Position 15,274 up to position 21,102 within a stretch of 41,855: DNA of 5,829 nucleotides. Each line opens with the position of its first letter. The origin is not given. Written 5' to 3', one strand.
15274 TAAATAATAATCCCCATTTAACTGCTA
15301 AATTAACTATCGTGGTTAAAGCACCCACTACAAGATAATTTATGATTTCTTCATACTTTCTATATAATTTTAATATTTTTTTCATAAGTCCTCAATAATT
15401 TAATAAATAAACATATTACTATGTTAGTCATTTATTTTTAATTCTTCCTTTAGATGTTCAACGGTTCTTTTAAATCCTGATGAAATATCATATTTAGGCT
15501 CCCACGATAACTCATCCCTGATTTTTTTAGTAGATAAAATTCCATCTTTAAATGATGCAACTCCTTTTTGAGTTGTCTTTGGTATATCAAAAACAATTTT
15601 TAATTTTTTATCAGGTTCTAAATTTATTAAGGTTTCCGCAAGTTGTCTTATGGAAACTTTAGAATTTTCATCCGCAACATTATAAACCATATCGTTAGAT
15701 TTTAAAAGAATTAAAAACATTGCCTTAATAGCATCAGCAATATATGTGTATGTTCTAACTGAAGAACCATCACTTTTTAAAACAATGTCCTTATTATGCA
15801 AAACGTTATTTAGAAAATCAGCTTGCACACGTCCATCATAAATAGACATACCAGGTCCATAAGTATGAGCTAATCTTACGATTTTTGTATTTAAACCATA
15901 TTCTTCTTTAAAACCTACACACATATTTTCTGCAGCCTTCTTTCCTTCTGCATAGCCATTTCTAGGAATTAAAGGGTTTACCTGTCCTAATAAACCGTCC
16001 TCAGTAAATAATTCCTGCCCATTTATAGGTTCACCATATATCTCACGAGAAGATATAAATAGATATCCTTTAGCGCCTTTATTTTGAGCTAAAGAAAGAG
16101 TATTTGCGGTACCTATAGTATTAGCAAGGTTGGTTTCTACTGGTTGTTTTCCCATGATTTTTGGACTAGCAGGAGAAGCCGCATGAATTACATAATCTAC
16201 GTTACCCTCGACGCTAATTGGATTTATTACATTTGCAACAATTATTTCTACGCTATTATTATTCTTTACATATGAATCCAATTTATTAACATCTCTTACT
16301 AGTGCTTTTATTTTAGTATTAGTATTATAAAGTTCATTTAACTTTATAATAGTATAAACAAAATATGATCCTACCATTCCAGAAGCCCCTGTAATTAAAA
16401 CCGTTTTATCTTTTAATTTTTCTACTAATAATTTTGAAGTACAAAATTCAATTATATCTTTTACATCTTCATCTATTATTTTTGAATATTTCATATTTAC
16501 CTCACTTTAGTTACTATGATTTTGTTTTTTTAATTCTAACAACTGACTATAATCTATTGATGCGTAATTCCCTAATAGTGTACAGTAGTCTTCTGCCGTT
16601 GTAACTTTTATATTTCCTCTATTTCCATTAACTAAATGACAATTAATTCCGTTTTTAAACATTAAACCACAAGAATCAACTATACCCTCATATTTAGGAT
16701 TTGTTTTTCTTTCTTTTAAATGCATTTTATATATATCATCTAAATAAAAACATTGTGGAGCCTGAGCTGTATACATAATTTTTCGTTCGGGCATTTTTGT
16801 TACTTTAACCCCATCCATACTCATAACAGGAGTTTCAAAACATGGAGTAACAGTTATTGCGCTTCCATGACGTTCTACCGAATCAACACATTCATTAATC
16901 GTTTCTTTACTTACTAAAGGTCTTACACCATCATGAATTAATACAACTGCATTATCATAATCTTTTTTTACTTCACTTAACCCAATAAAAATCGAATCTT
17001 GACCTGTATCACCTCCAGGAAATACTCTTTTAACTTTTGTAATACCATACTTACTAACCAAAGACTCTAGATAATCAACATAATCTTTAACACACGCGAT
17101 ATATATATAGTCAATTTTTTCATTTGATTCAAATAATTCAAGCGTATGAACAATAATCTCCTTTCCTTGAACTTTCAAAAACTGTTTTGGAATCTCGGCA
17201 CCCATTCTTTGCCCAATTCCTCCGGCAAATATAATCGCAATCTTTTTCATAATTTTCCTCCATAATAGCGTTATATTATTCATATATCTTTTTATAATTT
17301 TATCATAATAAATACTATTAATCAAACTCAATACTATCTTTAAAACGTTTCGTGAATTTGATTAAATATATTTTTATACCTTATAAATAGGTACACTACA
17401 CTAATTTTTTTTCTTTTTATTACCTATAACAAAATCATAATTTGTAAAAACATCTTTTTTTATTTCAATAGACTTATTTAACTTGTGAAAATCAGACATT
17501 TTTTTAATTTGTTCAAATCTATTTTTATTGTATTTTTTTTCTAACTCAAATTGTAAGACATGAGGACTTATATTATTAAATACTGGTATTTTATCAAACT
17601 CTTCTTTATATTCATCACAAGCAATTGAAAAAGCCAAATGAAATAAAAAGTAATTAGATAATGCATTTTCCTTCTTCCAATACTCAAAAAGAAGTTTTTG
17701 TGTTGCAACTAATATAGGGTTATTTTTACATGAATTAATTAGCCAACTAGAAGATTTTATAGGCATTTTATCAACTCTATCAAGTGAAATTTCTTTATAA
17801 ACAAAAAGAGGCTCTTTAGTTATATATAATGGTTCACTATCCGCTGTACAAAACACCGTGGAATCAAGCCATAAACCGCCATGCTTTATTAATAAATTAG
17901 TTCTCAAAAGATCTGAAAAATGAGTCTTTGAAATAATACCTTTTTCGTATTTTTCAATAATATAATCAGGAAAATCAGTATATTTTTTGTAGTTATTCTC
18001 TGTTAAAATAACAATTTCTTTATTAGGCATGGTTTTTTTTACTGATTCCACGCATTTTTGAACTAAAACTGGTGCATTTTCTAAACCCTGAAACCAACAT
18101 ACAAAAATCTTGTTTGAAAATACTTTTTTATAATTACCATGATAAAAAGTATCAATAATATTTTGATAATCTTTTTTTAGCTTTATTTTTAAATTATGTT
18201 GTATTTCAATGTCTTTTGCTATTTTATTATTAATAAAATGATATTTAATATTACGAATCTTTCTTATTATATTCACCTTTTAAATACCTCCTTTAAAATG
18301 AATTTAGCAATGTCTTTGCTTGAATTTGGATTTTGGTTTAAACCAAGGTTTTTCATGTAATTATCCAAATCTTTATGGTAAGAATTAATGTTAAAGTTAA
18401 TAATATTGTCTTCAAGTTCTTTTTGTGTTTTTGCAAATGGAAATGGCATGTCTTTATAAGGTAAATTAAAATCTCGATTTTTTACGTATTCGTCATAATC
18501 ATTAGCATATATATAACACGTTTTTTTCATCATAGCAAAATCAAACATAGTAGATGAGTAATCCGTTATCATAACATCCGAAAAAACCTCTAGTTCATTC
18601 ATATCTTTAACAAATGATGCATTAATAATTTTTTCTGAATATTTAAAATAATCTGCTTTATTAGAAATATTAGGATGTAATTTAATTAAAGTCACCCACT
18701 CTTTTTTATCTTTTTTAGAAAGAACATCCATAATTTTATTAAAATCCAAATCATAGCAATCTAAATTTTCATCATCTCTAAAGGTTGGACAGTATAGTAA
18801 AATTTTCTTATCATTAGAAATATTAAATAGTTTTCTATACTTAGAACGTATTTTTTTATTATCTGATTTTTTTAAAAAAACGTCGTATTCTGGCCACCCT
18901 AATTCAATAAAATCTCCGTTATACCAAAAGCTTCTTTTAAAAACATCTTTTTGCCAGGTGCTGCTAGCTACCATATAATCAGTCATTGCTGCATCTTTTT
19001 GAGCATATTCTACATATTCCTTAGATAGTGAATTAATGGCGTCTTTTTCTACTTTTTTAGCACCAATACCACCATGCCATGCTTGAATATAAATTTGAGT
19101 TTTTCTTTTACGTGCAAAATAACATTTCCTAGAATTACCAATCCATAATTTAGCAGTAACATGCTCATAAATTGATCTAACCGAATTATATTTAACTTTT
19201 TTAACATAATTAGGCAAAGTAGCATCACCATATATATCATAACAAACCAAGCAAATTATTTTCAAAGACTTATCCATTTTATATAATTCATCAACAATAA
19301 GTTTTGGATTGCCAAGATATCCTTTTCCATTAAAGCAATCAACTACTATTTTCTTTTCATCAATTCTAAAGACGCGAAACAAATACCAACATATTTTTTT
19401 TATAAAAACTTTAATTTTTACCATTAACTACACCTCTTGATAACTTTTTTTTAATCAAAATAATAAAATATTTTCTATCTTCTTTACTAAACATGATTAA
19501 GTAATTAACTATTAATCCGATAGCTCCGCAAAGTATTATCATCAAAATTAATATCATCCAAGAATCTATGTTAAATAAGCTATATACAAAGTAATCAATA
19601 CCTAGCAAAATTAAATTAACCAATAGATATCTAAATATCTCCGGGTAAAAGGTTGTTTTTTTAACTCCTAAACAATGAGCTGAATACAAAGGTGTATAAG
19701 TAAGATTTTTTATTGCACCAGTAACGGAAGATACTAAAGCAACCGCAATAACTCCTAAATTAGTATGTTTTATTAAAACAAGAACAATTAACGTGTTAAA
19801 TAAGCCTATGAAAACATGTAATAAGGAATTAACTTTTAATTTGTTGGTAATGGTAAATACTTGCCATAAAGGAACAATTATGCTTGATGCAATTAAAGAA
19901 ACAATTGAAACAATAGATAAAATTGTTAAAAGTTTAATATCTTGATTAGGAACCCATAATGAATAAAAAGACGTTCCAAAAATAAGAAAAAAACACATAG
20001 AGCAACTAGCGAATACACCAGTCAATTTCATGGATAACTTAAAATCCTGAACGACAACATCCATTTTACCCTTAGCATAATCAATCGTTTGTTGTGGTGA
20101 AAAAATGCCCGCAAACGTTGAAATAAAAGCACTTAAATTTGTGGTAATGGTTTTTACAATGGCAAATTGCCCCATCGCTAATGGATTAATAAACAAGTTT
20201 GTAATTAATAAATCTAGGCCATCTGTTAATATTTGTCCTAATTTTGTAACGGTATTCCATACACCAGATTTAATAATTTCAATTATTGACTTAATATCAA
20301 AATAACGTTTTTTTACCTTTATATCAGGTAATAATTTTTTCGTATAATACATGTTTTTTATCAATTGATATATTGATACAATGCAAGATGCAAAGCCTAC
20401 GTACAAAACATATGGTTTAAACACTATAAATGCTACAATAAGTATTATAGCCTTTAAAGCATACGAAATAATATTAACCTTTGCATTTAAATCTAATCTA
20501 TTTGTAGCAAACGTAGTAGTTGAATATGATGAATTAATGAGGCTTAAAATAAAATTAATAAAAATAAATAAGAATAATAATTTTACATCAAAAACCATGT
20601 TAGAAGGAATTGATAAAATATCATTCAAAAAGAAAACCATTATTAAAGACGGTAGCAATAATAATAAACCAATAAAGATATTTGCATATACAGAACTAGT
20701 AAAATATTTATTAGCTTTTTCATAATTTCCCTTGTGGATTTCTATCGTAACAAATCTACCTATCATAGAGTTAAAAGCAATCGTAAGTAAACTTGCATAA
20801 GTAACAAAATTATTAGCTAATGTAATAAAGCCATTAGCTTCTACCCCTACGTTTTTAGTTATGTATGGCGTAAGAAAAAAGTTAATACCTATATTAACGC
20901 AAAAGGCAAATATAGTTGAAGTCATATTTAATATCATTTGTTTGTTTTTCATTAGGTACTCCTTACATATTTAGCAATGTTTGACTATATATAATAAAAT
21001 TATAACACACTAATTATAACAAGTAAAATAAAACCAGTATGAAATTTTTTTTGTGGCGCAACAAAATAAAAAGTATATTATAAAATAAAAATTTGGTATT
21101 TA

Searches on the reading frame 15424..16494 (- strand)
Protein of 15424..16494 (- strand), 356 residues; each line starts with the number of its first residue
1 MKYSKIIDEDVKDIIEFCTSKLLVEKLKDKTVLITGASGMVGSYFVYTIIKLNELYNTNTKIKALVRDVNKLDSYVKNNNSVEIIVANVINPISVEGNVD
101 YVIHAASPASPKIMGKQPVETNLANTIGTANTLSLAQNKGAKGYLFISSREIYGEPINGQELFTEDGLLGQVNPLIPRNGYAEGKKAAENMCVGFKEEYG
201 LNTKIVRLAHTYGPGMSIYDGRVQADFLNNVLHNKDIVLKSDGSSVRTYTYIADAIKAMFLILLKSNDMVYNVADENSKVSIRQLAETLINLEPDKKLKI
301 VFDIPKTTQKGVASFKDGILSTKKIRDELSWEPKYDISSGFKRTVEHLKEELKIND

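Call 7: search_protein_families(library=pfam, proteins=[window:15424-16494:-], max_evalue=0.001)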
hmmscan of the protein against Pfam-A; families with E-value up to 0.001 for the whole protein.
window:15424-16494:- (356 aa): 7 families
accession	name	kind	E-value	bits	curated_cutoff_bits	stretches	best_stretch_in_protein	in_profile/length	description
PF01370.27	Epimerase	-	6.2e-37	127.7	20.9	1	32-274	1-240/240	NAD dependent epimerase/dehydratase family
PF16363.11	GDP_Man_Dehyd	-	9.7e-28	98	27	1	33-343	1-331/332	GDP-mannose 4,6 dehydratase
PF01073.25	3Beta_HSD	-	2.4e-11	43.6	22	1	33-254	1-220/280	3-beta hydroxysteroid dehydrogenase/isomerase family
PF07993.18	NAD_binding_4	-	1.4e-09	37.9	20.1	1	97-213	87-209/258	Male sterility protein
PF02719.21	Polysacc_synt_2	-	1.2e-07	31.6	20.2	1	32-149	1-128/293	Polysaccharide biosynthesis protein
PF13460.12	NAD_binding_10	-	2.1e-05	24.9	27.2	1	36-177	1-117/184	NAD(P)H-binding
PF05368.20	NmrA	-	5.7e-05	23.3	27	1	29-92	2-60/298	NmrA-like family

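Call 33: search_protein_families(library=ncbifam, proteins=[window:15424-16494:-], max_evalue=0.001)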
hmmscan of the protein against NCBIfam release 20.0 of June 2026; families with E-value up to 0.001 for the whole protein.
window:15424-16494:- (356 aa): 23 families
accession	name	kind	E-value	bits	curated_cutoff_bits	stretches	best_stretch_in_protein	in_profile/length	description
TIGR01181.1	dTDP_gluc_dehyt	equivalog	2.2e-29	102.5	365.1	1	32-348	2-311/321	dTDP-glucose 4,6-dehydratase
TIGR04180.1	EDH_00030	hypoth_equivalog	1.3e-16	60.5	475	1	32-336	1-297/297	NAD-dependent 4,6-dehydratase LegB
NF011728.1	PRK15181.1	equivalog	3.9e-16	59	760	1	27-347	13-336/348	Vi polysaccharide biosynthesis UDP-N-acetylglucosaminuronic acid C-4 epimerase TviC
NF007490.0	PRK10084.1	subfamily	3.4e-15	55.9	649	1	32-348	3-334/361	dTDP-glucose 4,6-dehydratase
NF008872.0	PRK11908.1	equivalog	5e-15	55.4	294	1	30-351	2-338/349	bifunctional UDP-4-keto-pentose/UDP-xylose synthase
NF007582.0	PRK10217.1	equivalog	6e-15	55.2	698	1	30-347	2-330/355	dTDP-glucose 4,6-dehydratase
TIGR02197.1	heptose_epim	equivalog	1.9e-12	47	274.6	1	32-350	1-315/316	ADP-glyceromanno-heptose 6-epimerase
NF047922.1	GDPFucSynFcl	equivalog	2.5e-12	46.9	500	1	29-348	2-301/308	GDP-L-fucose synthase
TIGR01179.1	galE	equivalog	6.8e-12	44.9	262.3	1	32-214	2-179/332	UDP-glucose 4-epimerase GalE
TIGR02622.1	CDP_4_6_dhtase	equivalog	1.1e-11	44.5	278.45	1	28-350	3-332/352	CDP-glucose 4,6-dehydratase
TIGR01746.1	Thioester-redct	subfamily_domain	2e-11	43.8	213.35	1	97-291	87-279/371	thioester reductase domain-containing protein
NF058621.1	DiazavRedAvaA7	equivalog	1.8e-09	37.7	400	1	32-333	3-292/304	3-diazoavenalumate denitrifying reductase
TIGR03466.1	HpnA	hypoth_equivalog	8.9e-08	31.4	367.65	1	31-206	2-165/327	hopanoid-associated sugar epimerase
NF005998.1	PRK08125.1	equivalog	1.5e-06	26.9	777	1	138-302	421-594/649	bifunctional UDP-4-amino-4-deoxy-L-arabinose formyltransferase/UDP-glucuronic acid oxidase ArnA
NF041293.1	G6PDh_Azf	equivalog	4.3e-06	26.3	400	1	29-209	2-180/252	NAD-dependent glucose-6-phosphate dehydrogenase Azf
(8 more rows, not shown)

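Call 72: search_solved_structures(query=window:15424-16494:-, max_evalue=1e-10)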
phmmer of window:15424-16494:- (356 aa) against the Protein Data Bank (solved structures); distinct sequences matched with E-value up to 1e-10: 39.
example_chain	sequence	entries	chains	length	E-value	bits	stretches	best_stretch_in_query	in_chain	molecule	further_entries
2b69_A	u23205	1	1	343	8.8e-39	137.3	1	29-353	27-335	UDP-glucuronate decarboxylase 1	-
4gll_A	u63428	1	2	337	1e-38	137.1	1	30-353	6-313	UDP-glucuronic acid decarboxylase 1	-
4lk3_A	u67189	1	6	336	3.1e-38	135.5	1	30-353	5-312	UDP-glucuronic acid decarboxylase 1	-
4m55_A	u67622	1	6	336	3.1e-38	135.5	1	30-353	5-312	UDP-glucuronic acid decarboxylase 1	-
8v4g_A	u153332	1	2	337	6e-35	124.7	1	24-350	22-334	Putative nucleotide sugar dehydratase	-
8v4h_A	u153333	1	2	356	7.7e-35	124.4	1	24-350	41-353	Putative nucleotide sugar dehydratase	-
4zrm_A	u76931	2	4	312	1.3e-24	90.8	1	31-352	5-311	UDP-glucose 4-epimerase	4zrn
8vr2_A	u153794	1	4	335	3.2e-23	86.2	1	27-349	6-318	NAD-dependent epimerase/dehydratase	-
6bi4_A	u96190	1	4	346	1.3e-21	80.9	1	30-348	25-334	dTDP-glucose 4,6-dehydratase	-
2hun_A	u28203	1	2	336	1.4e-17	67.6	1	32-350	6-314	336aa long hypothetical dTDP-glucose 4,6-dehydratase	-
6bwl_A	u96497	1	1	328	1.4e-16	64.4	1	32-355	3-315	Pal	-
8rdg_A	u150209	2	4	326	8.8e-16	61.7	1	32-351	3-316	SDR family NAD(P)-dependent oxidoreductase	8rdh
8rdi_A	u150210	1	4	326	3e-15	60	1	32-351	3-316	SDR family NAD(P)-dependent oxidoreductase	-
3slg_A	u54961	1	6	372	4.7e-15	59.3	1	27-343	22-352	PbgP3 protein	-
6dnt_A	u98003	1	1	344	8.2e-15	58.5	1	27-314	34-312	NAD-dependent epimerase/dehydratase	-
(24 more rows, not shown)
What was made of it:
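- The SDR's best solved-structure matches are UDP-glucuronate decarboxylases, at 9e-39 (call 72).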

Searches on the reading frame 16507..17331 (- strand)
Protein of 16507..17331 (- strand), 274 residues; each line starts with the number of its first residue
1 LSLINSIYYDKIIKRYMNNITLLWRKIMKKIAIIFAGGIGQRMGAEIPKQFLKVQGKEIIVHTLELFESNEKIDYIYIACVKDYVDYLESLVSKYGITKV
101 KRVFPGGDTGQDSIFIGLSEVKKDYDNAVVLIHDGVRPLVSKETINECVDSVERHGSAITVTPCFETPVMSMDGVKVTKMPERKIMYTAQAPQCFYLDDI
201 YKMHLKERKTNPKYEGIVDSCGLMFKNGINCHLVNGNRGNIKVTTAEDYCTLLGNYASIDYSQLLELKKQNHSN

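Call 7: search_protein_families(library=pfam, proteins=[window:16507-17331:-], max_evalue=0.001)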
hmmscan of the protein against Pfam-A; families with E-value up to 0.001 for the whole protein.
window:16507-17331:- (274 aa): 4 families
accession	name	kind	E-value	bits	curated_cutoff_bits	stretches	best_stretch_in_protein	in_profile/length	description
PF01128.25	IspD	-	3.7e-41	141.7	27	1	31-249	2-212/221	2-C-methyl-D-erythritol 4-phosphate cytidylyltransferase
PF12804.13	NTP_transf_3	-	1.9e-11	44.8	27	1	32-162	1-121/160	MobA-like NTP transferase domain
PF02348.25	CTP_transf_3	-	4.2e-05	23.9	22.6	1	49-192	16-158/217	Cytidylyltransferase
PF00483.29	NTP_transferase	-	0.00051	20.1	21.2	1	32-162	2-134/245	Nucleotidyl transferase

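Call 33: search_protein_families(library=ncbifam, proteins=[window:16507-17331:-], max_evalue=0.001)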
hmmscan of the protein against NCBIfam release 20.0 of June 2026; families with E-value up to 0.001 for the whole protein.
window:16507-17331:- (274 aa): 24 families
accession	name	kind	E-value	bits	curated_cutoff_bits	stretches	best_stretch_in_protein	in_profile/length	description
NF001186.0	PRK00155.2-3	equivalog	3.6e-47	160.7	253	1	28-249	3-215/224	2-C-methyl-D-erythritol 4-phosphate cytidylyltransferase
NF001183.0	PRK00155.1-3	subfamily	4.6e-46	157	166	1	31-248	3-223/237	D-ribitol-5-phosphate cytidylyltransferase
TIGR00453.1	ispD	equivalog_domain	3.7e-45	154.1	181.3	1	32-249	2-212/219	2-C-methyl-D-erythritol 4-phosphate cytidylyltransferase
NF009924.0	PRK13385.1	subfamily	2.3e-37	128.8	342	1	32-249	5-216/230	2-C-methyl-D-erythritol 4-phosphate cytidylyltransferase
NF006899.0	PRK09382.1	equivalog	2.3e-31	109.3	417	1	27-249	4-213/387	bifunctional 2-C-methyl-D-erythritol 4-phosphate cytidylyltransferase/2-C-methyl-D-erythritol 2,4-cyclodiphosphate synthase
NF010932.0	PRK14352.1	equivalog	3.3e-08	32.6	611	1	30-162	7-136/488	bifunctional UDP-N-acetylglucosamine diphosphorylase/glucosamine-1-phosphate N-acetyltransferase GlmU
NF041135.1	IPPtranDIPPsyn_Thcocales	equivalog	4.4e-08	32.5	580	1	32-123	3-93/419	bifunctional L-myo-inositol-1-phosphate cytidylyltransferase/CDP-L-myo-inositol myo-inositolphosphotransferase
NF001457.0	PRK00317.1-3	equivalog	7.5e-08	32.1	164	1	31-159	3-120/200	molybdenum cofactor guanylyltransferase MobA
TIGR03310.1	matur_MocA_YgfJ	equivalog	9.8e-08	32.2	186.45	1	32-161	2-124/188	molybdenum cofactor cytidylyltransferase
TIGR01173.1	glmU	equivalog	1e-07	31.2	366.85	1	32-161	3-124/452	bifunctional UDP-N-acetylglucosamine diphosphorylase/glucosamine-1-phosphate N-acetyltransferase GlmU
NF045495.1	AdoCbiPCobY_Meth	equivalog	1.1e-07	31.6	250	1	32-112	3-81/195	adenosylcobinamide-phosphate guanylyltransferase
NF010934.1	PRK14354.1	equivalog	5.6e-07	28.4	450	1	32-162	2-125/447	bifunctional UDP-N-acetylglucosamine diphosphorylase/glucosamine-1-phosphate N-acetyltransferase GlmU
NF045665.1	NTPtran_DVU1551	equivalog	6.8e-07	28.6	315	1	32-166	3-129/359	DVU_1551 family NTP transferase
NF010933.0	PRK14353.1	equivalog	7.8e-06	24.8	505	1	29-161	5-132/453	bifunctional UDP-N-acetylglucosamine diphosphorylase/glucosamine-1-phosphate N-acetyltransferase GlmU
NF010937.0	PRK14357.1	equivalog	4.7e-05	22.4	658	1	32-162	3-124/448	bifunctional UDP-N-acetylglucosamine diphosphorylase/glucosamine-1-phosphate N-acetyltransferase GlmU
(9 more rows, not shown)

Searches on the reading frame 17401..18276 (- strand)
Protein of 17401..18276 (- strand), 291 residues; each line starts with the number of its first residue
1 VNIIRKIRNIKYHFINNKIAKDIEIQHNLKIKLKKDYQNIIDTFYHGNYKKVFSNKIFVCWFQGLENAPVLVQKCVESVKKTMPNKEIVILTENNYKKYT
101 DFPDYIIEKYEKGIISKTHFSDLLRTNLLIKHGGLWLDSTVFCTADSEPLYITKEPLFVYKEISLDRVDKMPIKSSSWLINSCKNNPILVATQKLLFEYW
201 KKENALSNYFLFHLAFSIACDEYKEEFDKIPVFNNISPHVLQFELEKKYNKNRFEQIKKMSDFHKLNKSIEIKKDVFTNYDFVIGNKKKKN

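Call 7: search_protein_families(library=pfam, proteins=[window:17401-18276:-], max_evalue=0.001)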
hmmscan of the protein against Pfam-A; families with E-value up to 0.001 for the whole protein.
window:17401-18276:- (291 aa): 2 families
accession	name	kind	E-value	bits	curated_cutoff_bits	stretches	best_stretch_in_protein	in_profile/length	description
PF05704.18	Caps_synth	-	3.5e-78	263.2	24.5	1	20-275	12-269/278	Capsular polysaccharide synthesis protein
PF04488.21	Gly_transf_sug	-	1.3e-07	32.7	23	1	69-147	1-83/93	Glycosyltransferase sugar-binding region containing DXD motif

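Call 33: search_protein_families(library=ncbifam, proteins=[window:17401-18276:-], max_evalue=0.001)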
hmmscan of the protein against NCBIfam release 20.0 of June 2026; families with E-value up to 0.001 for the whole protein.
window:17401-18276:- (291 aa): 0 families

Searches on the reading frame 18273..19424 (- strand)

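Call 7: search_protein_families(library=pfam, proteins=[window:18273-19424:-], max_evalue=0.001)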
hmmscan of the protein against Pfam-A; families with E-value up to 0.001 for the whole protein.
window:18273-19424:- (383 aa): 1 family
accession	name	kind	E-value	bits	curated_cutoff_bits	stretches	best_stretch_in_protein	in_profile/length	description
PF04464.20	Glyphos_transf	-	5.8e-63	213.5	22.1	1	18-377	8-366/367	CDP-Glycerol:Poly(glycerophosphate) glycerophosphotransferase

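Call 33: search_protein_families(library=ncbifam, proteins=[window:18273-19424:-], max_evalue=0.001)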
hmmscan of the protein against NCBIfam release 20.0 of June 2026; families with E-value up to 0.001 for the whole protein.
window:18273-19424:- (383 aa): 3 families
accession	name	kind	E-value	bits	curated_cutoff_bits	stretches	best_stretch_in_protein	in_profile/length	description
NF041712.1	techglyph_taseTarF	equivalog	3.6e-40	138.2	550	1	4-377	5-387/388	teichoic acid glycerol-phosphate transferase TarF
NF041713.1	Tar_polymTarL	equivalog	1.4e-20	73.4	1000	1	4-343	190-528/562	teichoic acid ribitol-phosphate polymerase TarL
NF041711.1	TagprimaseTarB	equivalog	2.1e-20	73.3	500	1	77-365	78-352/362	teichoic acid glycerol-phosphate primase TarB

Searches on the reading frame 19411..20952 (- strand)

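Call 7: search_protein_families(library=pfam, proteins=[window:19411-20952:-], max_evalue=0.001)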
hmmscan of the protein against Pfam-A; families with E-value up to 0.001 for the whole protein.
window:19411-20952:- (513 aa): 2 families
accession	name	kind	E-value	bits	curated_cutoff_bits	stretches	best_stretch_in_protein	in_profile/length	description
PF01943.22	Polysacc_synt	-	3.3e-06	27.2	28.2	1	9-282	4-263/274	Polysaccharide biosynthesis protein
PF13239.11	2TM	-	0.00084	19.8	24.8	1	432-491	10-62/79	2TM domain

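Call 33: search_protein_families(library=ncbifam, proteins=[window:19411-20952:-], max_evalue=0.001)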
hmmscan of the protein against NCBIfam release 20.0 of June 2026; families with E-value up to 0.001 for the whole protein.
window:19411-20952:- (513 aa): 0 families
